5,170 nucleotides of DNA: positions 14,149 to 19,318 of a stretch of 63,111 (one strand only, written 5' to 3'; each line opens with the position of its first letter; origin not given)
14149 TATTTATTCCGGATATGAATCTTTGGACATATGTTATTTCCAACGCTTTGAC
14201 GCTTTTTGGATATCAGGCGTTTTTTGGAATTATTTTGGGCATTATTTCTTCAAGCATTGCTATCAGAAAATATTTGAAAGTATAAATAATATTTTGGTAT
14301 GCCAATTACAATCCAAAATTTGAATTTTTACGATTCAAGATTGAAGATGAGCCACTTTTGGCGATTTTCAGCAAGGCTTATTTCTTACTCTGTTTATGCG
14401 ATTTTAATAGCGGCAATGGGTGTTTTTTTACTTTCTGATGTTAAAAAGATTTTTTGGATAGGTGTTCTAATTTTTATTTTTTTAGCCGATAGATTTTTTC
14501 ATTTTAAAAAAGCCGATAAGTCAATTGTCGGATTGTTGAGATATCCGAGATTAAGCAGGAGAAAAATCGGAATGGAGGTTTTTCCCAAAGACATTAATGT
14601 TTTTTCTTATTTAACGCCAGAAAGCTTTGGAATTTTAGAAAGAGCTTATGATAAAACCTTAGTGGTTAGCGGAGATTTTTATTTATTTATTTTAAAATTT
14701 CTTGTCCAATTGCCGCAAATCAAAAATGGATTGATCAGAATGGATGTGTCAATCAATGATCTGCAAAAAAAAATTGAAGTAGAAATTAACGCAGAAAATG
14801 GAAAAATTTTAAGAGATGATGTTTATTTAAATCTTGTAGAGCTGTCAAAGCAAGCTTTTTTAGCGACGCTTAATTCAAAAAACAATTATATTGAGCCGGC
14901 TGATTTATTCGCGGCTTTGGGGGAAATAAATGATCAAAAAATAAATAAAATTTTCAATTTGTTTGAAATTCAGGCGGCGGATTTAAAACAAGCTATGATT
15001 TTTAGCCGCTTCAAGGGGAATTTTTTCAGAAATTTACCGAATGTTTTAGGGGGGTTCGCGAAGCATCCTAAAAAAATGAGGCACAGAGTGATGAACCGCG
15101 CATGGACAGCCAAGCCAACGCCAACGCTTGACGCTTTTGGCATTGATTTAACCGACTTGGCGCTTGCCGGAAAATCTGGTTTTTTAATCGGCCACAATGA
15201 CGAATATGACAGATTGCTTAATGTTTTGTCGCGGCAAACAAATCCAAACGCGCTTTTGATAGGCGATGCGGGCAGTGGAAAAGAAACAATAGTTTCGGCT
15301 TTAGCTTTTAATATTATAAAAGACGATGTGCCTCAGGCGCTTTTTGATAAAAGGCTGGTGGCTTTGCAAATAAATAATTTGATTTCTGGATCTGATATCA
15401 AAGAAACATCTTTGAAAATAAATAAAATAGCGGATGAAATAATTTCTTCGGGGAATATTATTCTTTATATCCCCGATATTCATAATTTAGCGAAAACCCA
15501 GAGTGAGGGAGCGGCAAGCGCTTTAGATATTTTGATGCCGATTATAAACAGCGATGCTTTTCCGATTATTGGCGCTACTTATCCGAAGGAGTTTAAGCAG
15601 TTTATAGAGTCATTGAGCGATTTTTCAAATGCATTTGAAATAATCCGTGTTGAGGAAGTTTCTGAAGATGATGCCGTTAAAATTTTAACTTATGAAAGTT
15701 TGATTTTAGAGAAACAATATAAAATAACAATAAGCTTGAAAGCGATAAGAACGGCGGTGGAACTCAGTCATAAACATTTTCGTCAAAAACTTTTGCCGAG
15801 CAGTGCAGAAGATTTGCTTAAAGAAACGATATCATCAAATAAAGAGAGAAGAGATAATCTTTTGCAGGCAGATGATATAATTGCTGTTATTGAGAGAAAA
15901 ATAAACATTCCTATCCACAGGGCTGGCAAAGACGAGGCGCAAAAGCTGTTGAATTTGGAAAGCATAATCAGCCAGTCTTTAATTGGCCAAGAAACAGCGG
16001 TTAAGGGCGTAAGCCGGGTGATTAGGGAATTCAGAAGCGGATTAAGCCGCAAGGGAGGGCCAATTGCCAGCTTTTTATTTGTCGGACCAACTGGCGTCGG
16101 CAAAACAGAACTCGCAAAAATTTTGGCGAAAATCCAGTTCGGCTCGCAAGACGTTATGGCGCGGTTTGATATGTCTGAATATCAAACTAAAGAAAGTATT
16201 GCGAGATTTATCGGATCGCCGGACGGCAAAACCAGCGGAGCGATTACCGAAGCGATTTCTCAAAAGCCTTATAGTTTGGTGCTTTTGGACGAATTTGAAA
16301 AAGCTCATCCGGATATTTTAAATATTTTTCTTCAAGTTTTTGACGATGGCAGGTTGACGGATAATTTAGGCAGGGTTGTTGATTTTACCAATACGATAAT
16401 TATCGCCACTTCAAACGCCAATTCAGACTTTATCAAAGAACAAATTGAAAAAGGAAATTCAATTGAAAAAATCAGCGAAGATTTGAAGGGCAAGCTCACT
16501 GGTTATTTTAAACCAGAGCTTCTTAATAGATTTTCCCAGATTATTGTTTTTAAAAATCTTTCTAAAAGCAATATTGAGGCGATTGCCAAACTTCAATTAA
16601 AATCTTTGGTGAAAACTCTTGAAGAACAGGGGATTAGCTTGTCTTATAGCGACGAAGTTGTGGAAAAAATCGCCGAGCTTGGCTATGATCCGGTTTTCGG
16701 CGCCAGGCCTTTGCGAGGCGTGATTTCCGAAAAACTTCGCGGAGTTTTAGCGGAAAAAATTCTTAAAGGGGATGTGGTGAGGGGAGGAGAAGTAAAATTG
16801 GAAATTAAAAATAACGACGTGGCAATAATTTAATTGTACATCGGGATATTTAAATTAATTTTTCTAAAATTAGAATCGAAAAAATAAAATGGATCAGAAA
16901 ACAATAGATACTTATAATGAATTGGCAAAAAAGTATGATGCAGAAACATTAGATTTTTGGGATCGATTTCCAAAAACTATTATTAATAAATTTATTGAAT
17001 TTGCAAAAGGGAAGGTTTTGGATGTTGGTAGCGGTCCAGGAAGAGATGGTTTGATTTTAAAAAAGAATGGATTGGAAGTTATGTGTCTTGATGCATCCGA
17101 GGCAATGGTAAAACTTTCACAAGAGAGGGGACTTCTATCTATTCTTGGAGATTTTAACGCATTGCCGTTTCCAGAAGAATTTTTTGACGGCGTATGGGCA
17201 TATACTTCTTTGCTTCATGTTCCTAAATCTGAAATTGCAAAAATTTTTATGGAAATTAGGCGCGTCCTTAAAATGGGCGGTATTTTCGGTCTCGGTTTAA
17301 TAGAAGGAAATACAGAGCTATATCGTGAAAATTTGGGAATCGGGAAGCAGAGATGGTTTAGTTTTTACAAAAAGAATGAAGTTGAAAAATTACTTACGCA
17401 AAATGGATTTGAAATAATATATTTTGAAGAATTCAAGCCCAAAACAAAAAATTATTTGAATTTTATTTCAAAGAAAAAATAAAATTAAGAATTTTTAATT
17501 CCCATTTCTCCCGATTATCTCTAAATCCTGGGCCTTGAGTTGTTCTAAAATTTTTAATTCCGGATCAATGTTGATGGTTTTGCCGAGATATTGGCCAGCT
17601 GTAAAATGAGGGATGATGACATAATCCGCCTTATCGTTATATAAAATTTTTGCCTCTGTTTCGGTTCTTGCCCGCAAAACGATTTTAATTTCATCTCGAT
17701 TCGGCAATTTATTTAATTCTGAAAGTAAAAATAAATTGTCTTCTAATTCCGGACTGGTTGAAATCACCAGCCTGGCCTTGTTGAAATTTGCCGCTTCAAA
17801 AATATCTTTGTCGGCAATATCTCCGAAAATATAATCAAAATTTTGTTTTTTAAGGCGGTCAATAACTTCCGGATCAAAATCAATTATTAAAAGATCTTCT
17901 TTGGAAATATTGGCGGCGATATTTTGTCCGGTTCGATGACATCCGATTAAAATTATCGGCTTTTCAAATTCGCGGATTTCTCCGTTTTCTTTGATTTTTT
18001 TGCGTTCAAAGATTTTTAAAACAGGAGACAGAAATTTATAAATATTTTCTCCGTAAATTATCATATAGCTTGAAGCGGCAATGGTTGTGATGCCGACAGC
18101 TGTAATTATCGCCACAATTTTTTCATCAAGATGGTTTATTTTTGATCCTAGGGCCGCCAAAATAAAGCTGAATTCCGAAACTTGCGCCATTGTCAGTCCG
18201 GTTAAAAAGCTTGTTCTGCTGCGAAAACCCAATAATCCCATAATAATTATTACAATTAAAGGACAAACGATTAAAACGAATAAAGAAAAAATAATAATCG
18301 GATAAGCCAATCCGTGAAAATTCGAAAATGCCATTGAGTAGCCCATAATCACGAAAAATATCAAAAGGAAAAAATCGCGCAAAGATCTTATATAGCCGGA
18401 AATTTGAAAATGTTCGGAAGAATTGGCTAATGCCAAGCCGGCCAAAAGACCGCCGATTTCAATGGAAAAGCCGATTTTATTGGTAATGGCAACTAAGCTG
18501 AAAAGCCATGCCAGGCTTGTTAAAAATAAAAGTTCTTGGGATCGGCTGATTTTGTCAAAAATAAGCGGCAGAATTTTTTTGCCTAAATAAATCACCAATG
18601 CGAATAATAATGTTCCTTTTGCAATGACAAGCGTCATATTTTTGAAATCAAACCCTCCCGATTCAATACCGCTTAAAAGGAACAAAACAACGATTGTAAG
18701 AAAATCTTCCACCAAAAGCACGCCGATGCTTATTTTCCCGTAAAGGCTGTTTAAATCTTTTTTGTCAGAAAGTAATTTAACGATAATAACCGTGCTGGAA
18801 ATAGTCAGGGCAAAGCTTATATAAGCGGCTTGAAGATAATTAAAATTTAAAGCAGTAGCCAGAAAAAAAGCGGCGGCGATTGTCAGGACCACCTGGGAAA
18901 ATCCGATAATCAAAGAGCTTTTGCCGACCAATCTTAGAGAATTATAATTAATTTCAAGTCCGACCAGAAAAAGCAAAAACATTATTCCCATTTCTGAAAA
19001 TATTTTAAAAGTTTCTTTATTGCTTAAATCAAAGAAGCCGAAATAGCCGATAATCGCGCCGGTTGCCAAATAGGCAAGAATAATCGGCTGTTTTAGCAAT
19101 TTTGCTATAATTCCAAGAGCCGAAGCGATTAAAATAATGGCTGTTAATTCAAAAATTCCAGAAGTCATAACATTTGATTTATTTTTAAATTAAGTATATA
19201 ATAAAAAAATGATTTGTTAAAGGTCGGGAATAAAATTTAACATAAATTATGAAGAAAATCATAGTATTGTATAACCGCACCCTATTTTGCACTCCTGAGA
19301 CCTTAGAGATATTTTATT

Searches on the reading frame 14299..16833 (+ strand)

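Call 89: search_protein_families(library=pfam, proteins=[window:14299-16833:+], max_evalue=0.00001)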
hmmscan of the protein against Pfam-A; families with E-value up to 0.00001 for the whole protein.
window:14299-16833:+ (844 aa): 6 families
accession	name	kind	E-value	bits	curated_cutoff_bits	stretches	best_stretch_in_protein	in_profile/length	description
PF07724.20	AAA_2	-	2e-51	174.7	27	1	588-747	2-165/166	AAA domain (Cdc48 subfamily)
PF10431.15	ClpB_D2-small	-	9.8e-24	83.7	21.9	1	754-833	1-80/81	C-terminal, D2-small domain, of ClpB protein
PF00004.35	AAA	-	3.4e-16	60.3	21.2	1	593-715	2-117/131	ATPase family associated with various cellular activities (AAA)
PF07728.20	AAA_5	-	2.5e-14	53.9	22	1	592-709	2-125/139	AAA domain (dynein-related subfamily)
PF17871.7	AAA_lid_9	-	3.8e-08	33.6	22.8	1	455-520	1-66/104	AAA lid domain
PF00158.32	Sigma54_activat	-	2.2e-06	27.9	20.2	0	590-711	23-148/168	Sigma-54 interaction domain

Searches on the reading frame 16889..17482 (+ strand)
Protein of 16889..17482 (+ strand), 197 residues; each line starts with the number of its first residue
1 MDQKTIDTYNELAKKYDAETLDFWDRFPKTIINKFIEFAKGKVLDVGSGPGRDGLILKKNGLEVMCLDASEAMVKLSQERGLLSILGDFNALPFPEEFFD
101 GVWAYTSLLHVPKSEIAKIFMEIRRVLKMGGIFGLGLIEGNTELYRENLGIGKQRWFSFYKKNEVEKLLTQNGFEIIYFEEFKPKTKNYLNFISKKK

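Call 89: search_protein_families(library=pfam, proteins=[window:16889-17482:+], max_evalue=0.00001)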
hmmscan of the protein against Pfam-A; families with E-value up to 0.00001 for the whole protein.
window:16889-17482:+ (197 aa): 5 families
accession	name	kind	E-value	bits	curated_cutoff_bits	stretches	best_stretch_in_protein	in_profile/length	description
PF08241.18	Methyltransf_11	-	8.3e-18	65.3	21.2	1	44-133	1-93/95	Methyltransferase domain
PF13649.12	Methyltransf_25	-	4.3e-17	63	27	1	43-131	1-97/97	Methyltransferase domain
PF13847.12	Methyltransf_31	-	4.2e-09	36.7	27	1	40-145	4-119/145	Methyltransferase domain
PF13489.12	Methyltransf_23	-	1.4e-08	35.1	27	1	29-177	10-162/164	Methyltransferase domain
PF08242.18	Methyltransf_12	-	4.1e-08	34.3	30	1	44-133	1-98/98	Methyltransferase domain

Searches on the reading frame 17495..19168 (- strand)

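Call 89: search_protein_families(library=pfam, proteins=[window:17495-19168:-], max_evalue=0.00001)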
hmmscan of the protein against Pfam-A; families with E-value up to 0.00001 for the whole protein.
window:17495-19168:- (557 aa): 2 families
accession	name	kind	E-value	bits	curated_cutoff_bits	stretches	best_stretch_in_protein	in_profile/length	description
PF00999.27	Na_H_Exchanger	-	3.5e-52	178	26.2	1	13-363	2-362/375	Sodium/hydrogen exchanger, transmembrane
PF02254.24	TrkA_N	-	2.4e-22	79.9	23.8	1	405-520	1-116/116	TrkA-N domain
